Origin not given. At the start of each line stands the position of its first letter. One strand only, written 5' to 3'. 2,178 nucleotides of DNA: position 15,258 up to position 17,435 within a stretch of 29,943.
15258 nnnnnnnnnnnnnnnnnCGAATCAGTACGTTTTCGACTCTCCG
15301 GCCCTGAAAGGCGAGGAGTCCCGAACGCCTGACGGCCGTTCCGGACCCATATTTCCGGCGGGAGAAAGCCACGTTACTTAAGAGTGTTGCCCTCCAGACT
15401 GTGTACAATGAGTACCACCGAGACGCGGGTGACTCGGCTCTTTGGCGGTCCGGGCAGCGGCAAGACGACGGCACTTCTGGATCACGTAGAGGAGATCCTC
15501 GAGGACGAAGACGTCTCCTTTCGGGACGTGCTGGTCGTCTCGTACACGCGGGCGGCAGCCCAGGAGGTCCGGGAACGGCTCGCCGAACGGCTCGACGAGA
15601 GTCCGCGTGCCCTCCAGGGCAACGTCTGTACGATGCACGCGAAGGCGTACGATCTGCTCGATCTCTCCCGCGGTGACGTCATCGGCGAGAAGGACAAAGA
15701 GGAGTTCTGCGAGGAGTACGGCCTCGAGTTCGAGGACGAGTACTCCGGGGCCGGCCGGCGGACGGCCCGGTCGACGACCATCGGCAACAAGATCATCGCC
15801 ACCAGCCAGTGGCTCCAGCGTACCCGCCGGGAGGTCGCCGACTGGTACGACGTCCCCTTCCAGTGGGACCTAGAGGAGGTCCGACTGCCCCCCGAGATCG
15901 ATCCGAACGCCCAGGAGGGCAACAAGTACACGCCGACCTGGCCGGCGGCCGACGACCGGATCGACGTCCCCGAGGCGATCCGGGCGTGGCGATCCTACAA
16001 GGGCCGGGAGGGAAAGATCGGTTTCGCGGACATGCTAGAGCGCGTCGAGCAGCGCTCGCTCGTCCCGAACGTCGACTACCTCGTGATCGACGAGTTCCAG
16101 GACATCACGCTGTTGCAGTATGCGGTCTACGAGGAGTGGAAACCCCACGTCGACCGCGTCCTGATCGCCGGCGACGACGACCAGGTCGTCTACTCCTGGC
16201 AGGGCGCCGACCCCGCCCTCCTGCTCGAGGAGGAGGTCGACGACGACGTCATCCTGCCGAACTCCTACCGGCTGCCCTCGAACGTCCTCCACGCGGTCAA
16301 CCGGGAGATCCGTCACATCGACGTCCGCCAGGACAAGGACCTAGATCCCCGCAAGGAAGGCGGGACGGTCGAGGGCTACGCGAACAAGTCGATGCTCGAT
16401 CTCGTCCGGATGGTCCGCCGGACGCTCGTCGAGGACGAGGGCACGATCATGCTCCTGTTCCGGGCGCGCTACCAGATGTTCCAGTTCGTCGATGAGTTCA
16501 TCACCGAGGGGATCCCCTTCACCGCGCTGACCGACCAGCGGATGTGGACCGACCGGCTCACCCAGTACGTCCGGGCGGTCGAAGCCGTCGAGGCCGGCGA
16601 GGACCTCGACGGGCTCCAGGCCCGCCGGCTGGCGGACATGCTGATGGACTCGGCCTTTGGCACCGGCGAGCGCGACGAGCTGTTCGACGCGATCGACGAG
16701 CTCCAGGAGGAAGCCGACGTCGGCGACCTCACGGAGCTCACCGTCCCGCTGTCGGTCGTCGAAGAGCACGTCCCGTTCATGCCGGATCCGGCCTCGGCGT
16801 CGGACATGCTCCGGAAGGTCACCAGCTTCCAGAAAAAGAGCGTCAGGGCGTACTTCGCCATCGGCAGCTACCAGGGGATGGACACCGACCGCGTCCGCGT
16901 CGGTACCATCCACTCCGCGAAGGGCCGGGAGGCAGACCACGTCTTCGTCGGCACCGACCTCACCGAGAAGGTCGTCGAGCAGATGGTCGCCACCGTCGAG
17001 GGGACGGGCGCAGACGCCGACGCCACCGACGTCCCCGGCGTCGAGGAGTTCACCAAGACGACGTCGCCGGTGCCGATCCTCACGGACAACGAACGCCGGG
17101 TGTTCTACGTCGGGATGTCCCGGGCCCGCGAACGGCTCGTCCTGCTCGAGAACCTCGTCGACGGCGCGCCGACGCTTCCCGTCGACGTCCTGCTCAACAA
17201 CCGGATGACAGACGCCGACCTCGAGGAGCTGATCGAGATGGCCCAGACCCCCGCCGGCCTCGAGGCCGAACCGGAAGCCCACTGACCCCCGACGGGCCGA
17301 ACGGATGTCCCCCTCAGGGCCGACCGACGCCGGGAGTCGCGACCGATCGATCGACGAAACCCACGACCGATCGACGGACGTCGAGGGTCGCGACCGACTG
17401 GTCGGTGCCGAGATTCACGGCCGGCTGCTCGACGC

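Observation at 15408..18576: Co-directional cassette of a compact UvrD-like helicase and an inactive M24 'pseudo-peptidase'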

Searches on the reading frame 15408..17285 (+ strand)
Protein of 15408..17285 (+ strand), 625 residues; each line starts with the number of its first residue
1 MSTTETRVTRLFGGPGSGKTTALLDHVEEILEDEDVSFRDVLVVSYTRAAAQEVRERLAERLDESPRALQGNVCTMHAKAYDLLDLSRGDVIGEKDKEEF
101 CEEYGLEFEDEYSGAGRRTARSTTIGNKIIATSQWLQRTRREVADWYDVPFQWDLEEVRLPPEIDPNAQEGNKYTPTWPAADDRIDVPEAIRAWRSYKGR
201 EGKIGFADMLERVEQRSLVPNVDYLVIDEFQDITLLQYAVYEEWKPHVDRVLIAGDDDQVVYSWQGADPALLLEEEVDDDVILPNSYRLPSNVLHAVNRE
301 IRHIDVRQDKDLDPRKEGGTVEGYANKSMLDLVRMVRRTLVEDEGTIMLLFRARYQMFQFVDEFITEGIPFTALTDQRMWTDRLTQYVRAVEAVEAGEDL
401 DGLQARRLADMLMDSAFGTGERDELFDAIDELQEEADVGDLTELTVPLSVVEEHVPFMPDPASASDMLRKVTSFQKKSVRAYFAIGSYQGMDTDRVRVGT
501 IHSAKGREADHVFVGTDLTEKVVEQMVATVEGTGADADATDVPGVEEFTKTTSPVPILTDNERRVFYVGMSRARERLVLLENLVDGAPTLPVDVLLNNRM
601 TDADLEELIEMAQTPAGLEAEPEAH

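Call 3: search_protein_families(library=pfam, proteins=[window:15408-17285:+], max_evalue=0.01)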
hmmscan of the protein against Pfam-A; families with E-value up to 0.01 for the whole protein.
window:15408-17285:+ (625 aa): 10 families
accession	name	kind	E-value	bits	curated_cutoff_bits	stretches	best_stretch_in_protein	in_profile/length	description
PF00580.27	UvrD-helicase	-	5.5e-28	98.8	23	1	10-276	17-267/271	UvrD/REP helicase N-terminal domain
PF13245.12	AAA_19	-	2.9e-18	66.8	25.1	1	4-263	9-132/134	AAA domain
PF13361.12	UvrD_C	-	8.9e-12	45.5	25.6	1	492-579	282-345/350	UvrD-like helicase C-terminal domain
PF13538.12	UvrD_C_2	-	5.1e-09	36.3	27.4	2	496-516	2-23/52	UvrD-like helicase C-terminal domain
PF13604.12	AAA_30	-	2.4e-08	34.4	27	1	3-59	15-67/191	AAA domain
PF02399.21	Herpes_ori_bp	-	3.4e-05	22.6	20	1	16-60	59-100/820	Origin of replication binding protein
PF01443.25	Viral_helicase1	-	4.2e-05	23.9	21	0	13-30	5-22/228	Viral superfamily 1 RNA helicase core domain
PF13401.12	AAA_22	-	0.0012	19.6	27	0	7-70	6-65/130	AAA domain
PF13086.12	AAA_11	-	0.0023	18.2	27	1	5-77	16-90/257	AAA domain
PF00270.35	DEAD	-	0.0027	17.9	26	0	15-65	23-72/167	DEAD/DEAH box helicase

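Call 4: search_protein_families(library=ncbifam, proteins=[window:15408-17285:+], max_evalue=0.01)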
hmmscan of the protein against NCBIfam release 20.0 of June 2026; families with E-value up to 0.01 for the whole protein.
window:15408-17285:+ (625 aa): 13 families
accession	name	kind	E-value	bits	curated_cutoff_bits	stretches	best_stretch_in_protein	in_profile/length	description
TIGR01073.1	pcrA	equivalog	5.5e-29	101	911.2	2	223-380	211-380/725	DNA helicase PcrA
TIGR01075.1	uvrD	equivalog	1.4e-25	89.8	1144.45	2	224-379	211-377/715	DNA helicase II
NF008743.0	PRK11773.1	equivalog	1.6e-25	89.6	965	2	224-379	216-382/720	DNA helicase II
TIGR01074.1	rep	equivalog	9.3e-23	80.3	951.45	2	221-312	206-301/668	DNA helicase Rep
NF008276.0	PRK11054.1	equivalog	8.5e-20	70.8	543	3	12-82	215-281/684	DNA helicase IV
TIGR00609.1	recB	equivalog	1e-17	63.6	696.05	2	225-299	375-453/1175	exodeoxyribonuclease V subunit beta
TIGR02785.1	addA_Gpos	equivalog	1.1e-15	56.6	707.65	1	16-65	24-72/1234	helicase-exonuclease AddAB subunit AddA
TIGR02784.1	addA_alphas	equivalog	1.5e-15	56.6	860.75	2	492-579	773-867/1138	double-strand break repair helicase AddA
NF008172.0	PRK10919.1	equivalog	3.4e-14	52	1168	1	221-299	207-289/673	DNA helicase Rep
NF008128.0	PRK10876.1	equivalog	2e-07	29.1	1697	1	196-303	341-463/1181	exodeoxyribonuclease V subunit beta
NF010487.0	PRK13909.1-4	equivalog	1.6e-06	26.7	759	0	15-98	13-90/924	RecB-like helicase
NF010485.0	PRK13909.1-2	equivalog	1.6e-06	26.6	650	1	222-441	332-574/909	RecB-like helicase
NF041464.1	HelD_BACSU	equivalog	0.00027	19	419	1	204-293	529-622/779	RNA polymerase recycling motor HelD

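Call 6: find_homologous_proteins(query=window:15408-17285:+)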
Query window:15408-17285:+ (625 aa): 1726 proteins with E <= 0.001 among 8000 candidates; the best 120 are listed.
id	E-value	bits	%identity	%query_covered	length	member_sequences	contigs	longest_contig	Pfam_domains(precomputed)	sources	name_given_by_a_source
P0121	0.0e+0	1395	100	100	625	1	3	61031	PF13538.13,PF13604.13,PF13361.13,PF13245.13,PF00580.28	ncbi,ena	-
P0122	0.0e+0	1391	100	100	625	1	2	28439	PF13538.13,PF13604.13,PF13361.13,PF13245.13,PF00580.28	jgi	-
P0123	0.0e+0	1338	96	100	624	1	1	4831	PF13538.13,PF01443.25,PF13604.13,PF13361.13,PF13245.13,PF00580.28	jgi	-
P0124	0.0e+0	1232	89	98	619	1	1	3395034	PF13538.13,PF01443.25,PF13604.13,PF13361.13,PF13245.13,PF00580.28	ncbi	-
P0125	0.0e+0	1231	89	98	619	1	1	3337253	PF13538.13,PF01443.25,PF13604.13,PF13361.13,PF13245.13,PF00580.28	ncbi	-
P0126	0.0e+0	1225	88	98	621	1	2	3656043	PF13538.13,PF01443.25,PF13604.13,PF13361.13,PF13245.13,PF00580.28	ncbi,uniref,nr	ncbi:UvrD-helicase domain-containing protein [Natribaculum luteum]|uniref:DNA 3'-5' helicase n=1 Tax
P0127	0.0e+0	1224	88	100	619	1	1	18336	PF13538.13,PF13604.13,PF13361.13,PF13245.13,PF00580.28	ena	-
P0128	0.0e+0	1219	87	98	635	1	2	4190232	PF13538.13,PF01443.25,PF13604.13,PF13361.13,PF13245.13,PF00580.28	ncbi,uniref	ncbi:UvrD-helicase domain-containing protein [Natrialbaceae archaeon GCM10025810]|uniref:UvrD-helica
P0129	0.0e+0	1215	86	100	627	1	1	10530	PF13538.13,PF01443.25,PF13604.13,PF13361.13,PF13245.13,PF00580.28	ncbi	-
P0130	0.0e+0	1213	85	100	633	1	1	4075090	PF13538.13,PF01443.25,PF13604.13,PF13361.13,PF13245.13,PF00580.28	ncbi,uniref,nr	ncbi:UvrD-helicase domain-containing protein [Natronobeatus ordinarius]|uniref:UvrD-helicase domain-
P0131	0.0e+0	1211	86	100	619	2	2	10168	PF13538.13,PF01443.25,PF13604.13,PF13361.13,PF13245.13,PF00580.28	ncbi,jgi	-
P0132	0.0e+0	1211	87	98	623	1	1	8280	PF13538.13,PF01443.25,PF13604.13,PF13361.13,PF13245.13,PF00580.28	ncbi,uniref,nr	ncbi:UvrD-helicase domain-containing protein [Halovivax sp.]|uniref:UvrD-helicase domain-containing 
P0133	0.0e+0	1211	87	98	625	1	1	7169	PF13538.13,PF01443.25,PF13604.13,PF13361.13,PF13245.13,PF00580.28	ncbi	-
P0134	0.0e+0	1207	86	100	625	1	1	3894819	PF13538.13,PF13604.13,PF13361.13,PF13245.13,PF00580.28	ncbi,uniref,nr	ncbi:UvrD-helicase domain-containing protein [Halovivax limisalsi]|uniref:UvrD-helicase domain-conta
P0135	0.0e+0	1204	86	99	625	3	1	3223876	PF13538.13,PF13604.13,PF13361.13,PF13245.13,PF00580.28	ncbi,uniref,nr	ncbi:DNA/RNA helicase, superfamily I [Halovivax ruber XH-70]|uniref:DNA 3'-5' helicase n=1 Tax=Halov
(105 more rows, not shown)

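Call 9: search_solved_structures(query=window:15408-17285:+, max_evalue=0.001, show_alignments=1)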
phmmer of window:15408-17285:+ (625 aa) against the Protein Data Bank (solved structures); distinct sequences matched with E-value up to 0.001: 17.
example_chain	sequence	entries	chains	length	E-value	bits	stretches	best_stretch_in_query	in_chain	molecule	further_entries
3lfu_A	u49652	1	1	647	3.7e-16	61.7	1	223-372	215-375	DNA helicase II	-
2is1_A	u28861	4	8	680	5e-16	61.3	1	223-372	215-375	DNA helicase II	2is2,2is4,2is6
4c2u_A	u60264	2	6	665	1.4e-15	59.9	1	194-320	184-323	DNA HELICASE II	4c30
4c2t_A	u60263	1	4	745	1.2e-14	56.7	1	201-320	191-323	DNA HELICASE II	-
1pjr_A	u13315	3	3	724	3.4e-14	55.3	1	223-332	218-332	PCRA | ATP-DEPENDENT HELICASE PCRA | HELICASE PCRA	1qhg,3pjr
2pjr_A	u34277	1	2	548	6.4e-13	51.1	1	223-334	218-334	PROTEIN (HELICASE PCRA)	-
1uaa_A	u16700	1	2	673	1.1e-12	50.2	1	220-299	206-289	PROTEIN (ATP-DEPENDENT DNA HELICASE REP.)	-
9dci_A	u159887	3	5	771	3.2e-10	42.1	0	224-382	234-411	ATP-dependent DNA helicase UvrD1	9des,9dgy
1qhh_B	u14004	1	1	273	2.1e-08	36.1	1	223-334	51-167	PROTEIN (PCRA (SUBUNIT))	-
8sm3_B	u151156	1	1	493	1.3e-06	30.2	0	224-385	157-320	Gabija protein GajB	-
8j4t_G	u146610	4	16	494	1.3e-06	30.2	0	224-385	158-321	Gabija protein GajB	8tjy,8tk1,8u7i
8iud_A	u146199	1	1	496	1.3e-06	30.2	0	224-385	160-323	Gabija protein GajB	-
6ppj_A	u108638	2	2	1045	1.3e-06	30.2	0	248-298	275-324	ATP-dependent DNA helicase (UvrD/REP)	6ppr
7sjr_A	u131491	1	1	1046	1.3e-06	30.2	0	248-298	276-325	DNA helicase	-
9np6_A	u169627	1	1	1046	1.3e-06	30.2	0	248-298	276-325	DNA 3'-5' helicase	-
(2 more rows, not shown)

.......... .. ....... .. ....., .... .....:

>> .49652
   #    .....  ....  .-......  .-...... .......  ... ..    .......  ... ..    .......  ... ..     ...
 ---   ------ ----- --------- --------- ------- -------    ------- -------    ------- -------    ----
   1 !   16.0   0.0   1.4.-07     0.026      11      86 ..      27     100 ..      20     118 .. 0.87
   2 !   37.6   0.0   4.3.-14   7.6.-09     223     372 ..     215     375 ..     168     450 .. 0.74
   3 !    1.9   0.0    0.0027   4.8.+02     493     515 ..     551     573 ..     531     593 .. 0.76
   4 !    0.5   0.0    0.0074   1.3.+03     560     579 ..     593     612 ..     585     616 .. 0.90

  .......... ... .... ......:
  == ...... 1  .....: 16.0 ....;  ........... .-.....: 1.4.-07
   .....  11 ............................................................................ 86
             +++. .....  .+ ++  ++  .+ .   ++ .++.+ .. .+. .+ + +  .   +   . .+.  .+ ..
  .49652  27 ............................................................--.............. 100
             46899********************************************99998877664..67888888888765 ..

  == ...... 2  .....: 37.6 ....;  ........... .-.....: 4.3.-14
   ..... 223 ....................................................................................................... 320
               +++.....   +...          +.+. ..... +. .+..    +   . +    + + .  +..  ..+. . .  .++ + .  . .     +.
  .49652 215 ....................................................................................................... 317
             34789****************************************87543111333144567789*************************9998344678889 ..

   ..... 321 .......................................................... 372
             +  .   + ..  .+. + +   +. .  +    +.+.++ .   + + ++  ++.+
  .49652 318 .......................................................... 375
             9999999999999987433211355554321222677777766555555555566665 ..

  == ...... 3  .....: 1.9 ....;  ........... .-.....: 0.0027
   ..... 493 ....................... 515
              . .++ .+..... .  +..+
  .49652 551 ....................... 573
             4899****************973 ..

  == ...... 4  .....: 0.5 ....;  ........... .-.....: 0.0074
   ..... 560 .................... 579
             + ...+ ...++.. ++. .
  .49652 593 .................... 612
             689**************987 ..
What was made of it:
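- Closest known: Bacterial UvrD / PcrA / Rep. Same: The best solved-structure matches are E. coli UvrD, D. radiodurans UvrD, PcrA and Rep (calls 3, 9).
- It has the UvrD/Rep domains and all SF1 motifs (calls 3, 9).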

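Call 29: search_protein_families(library=padloc, proteins=[window:15408-17285:+], max_evalue=0.01)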
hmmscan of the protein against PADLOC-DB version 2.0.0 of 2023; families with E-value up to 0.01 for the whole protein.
window:15408-17285:+ (625 aa): 50 families (the best 25 are shown)
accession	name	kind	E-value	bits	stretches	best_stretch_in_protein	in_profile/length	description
PDLC00114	GajB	-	1.9e-30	104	3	221-310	215-308/635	UrvD helicase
PDLC00117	GajB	-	6.4e-29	98.9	3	224-514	221-533/604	UrvD helicase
PDLC03802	RTasHel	-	5.6e-26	89.6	3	14-85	26-94/675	DRT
PDLC00119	GajB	-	2.7e-24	84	2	223-579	220-541/565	UrvD helicase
PDLC00132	GajB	-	5.8e-21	72.8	2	12-102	22-106/625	UrvD helicase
PDLC00130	GajB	-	3.7e-17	59.8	2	220-272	204-257/589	UrvD helicase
PDLC00107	GajB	-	4.1e-17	60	2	224-371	218-373/587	UrvD helicase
PDLC00121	GajB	-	7.4e-17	59.1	2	225-299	206-281/565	UrvD helicase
PDLC00127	GajB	-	2.4e-16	57.4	2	12-61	26-75/594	UrvD helicase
PDLC00104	GajB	-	4.6e-16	56.7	2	12-85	21-93/574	UrvD helicase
PDLC00123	GajB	-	1.7e-15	54.7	2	14-61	24-70/540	UrvD helicase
PDLC00122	GajB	-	1e-14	52.4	2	225-513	166-440/502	UrvD helicase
PDLC00138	GajB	-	4.4e-14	50.1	2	218-514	217-522/581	UrvD helicase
PDLC00118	GajB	-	7.8e-13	46.1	2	11-68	10-66/515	UrvD helicase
PDLC00131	GajB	-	1.2e-12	45.6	2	14-62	44-93/647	UrvD helicase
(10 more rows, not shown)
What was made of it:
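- Closest known: Gabija GajB. Same: It is a UvrD-like helicase of similar size, with PADLOC GajB models matching at 1e-30 to 1e-9 and PDB GajB chains at 1e-6 (calls 9, 29).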

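Call 45: search_protein_representatives(protein=window:15408-17285:+)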
Query: 625 residues. Proteins with E-value up to 0.001 (for the whole library): 28458; up to 1e-10: 6863; up to 1e-30: 254. The best 150 are listed.
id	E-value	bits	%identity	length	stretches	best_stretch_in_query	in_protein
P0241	6.9e-265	896.4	67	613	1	3-612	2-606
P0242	3.0e-167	574.0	77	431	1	3-326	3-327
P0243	2.1e-121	422.6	82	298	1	76-302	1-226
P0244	4.3e-115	401.7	76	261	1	353-614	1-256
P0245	3.3e-113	395.5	76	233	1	5-234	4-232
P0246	2.5e-79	283.6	61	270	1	76-318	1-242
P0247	1.3e-74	268.1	80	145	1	124-264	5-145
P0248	1.9e-61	224.6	56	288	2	329-491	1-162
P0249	2.6e-60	220.8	60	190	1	27-199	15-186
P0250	1.4e-57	211.8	32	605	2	224-597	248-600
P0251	1.6e-55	205.0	37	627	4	214-417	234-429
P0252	3.0e-55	204.1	32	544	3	185-410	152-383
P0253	4.8e-55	203.4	78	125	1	4-127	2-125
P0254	6.3e-55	203.1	85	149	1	446-569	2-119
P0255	6.9e-54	199.6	30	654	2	223-586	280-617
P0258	2.1e-50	188.1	37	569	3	7-385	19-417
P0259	1.9e-49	184.9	31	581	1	6-596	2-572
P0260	1.3e-48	182.2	33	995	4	228-598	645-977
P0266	6.4e-47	176.6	31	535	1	11-526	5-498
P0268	2.7e-46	174.5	28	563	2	9-527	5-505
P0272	1.6e-44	168.7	32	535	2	7-524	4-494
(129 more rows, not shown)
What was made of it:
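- Closest known: Bacterial UvrD / PcrA / Rep. Different: It falls far below every NCBIfam equivalog cut-off (call 4) and is at most about 30% identical to anything outside its own orthogroup (call 45).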

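Call 46: list_cluster_members(proteins=[P0241, P0250, P0251, P0255, P0258, P0259, P0266, P0268, P0272, P0260])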
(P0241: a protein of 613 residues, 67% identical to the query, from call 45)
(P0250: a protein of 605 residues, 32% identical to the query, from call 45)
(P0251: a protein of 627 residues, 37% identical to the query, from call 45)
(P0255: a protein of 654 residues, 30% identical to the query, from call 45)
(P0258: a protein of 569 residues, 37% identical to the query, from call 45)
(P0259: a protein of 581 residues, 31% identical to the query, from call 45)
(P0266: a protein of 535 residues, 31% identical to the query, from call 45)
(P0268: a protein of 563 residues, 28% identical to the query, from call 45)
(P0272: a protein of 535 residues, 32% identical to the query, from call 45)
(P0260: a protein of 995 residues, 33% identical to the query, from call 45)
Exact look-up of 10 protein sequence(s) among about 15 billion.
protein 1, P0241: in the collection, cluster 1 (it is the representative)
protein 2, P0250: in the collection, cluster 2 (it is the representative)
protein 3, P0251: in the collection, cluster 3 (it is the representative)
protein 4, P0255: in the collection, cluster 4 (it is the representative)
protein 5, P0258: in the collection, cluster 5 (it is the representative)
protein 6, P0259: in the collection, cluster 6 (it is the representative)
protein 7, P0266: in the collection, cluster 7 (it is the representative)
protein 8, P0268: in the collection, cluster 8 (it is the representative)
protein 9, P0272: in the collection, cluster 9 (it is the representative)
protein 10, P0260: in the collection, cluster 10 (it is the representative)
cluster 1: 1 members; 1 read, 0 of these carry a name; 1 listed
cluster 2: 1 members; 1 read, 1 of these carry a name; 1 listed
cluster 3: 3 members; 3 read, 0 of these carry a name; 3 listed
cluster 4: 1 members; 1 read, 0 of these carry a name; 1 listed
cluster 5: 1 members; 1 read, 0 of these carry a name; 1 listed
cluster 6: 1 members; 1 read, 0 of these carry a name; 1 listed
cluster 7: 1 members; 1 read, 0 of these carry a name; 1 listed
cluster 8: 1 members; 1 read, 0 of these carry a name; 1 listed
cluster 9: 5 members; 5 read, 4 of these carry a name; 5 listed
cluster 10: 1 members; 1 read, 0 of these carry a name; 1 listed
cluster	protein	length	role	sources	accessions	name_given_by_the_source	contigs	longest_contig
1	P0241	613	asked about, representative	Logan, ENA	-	-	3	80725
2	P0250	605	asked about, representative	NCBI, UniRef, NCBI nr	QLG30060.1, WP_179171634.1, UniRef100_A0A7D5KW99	ATP-dependent helicase (plasmid) [Halorarum halophilum] | DNA 3'-5' helicase n=1 Tax=Halorarum halophilum TaxID=2743090 RepID=A0A7D5KW99_9EURY | ATP-dependent helicase [Halobaculum halophilum]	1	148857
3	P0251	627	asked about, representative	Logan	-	-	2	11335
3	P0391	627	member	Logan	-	-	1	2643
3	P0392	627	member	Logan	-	-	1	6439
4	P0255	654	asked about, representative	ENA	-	-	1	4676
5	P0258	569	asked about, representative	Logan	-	-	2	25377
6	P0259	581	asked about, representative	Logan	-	-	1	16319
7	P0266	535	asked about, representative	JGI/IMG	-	-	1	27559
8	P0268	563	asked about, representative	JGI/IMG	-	-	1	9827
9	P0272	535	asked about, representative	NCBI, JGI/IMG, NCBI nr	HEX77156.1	MAG TPA: ATP-dependent helicase [Dehalococcoidia bacterium] | ATP-dependent helicase [Dehalococcoidia bacterium]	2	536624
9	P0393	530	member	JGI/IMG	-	DNA helicase-2/ATP-dependent DNA helicase PcrA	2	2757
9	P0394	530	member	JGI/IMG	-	DNA helicase-2/ATP-dependent DNA helicase PcrA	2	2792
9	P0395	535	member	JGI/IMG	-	DNA helicase-2/ATP-dependent DNA helicase PcrA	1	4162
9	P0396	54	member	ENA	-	-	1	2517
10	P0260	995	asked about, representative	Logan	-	-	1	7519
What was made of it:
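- Tried and rejected: The names returned for the distant representatives were too sparse to place that clade taxonomically (call 46).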

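Call 71: search_protein_families(library=phrogs, proteins=[window:15408-17285:+], max_evalue=0.001)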
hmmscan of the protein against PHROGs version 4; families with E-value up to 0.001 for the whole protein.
window:15408-17285:+ (625 aa): 3 families
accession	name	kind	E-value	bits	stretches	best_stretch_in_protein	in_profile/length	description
phrog_1967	-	DNA, RNA and nucleotide metabolism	1.5e-66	226.5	1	5-581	165-668/776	DNA helicase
phrog_325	-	DNA, RNA and nucleotide metabolism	1.7e-06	27.6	0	5-77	489-547/986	Dda-like helicase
phrog_25205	-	unknown function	9.2e-05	21.9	0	12-84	21-94/607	-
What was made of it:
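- The helicase hits PADLOC GajB models at about 1e-30 (call 29) and a viral helicase family, phrog_1967, at 226 bits (call 71).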
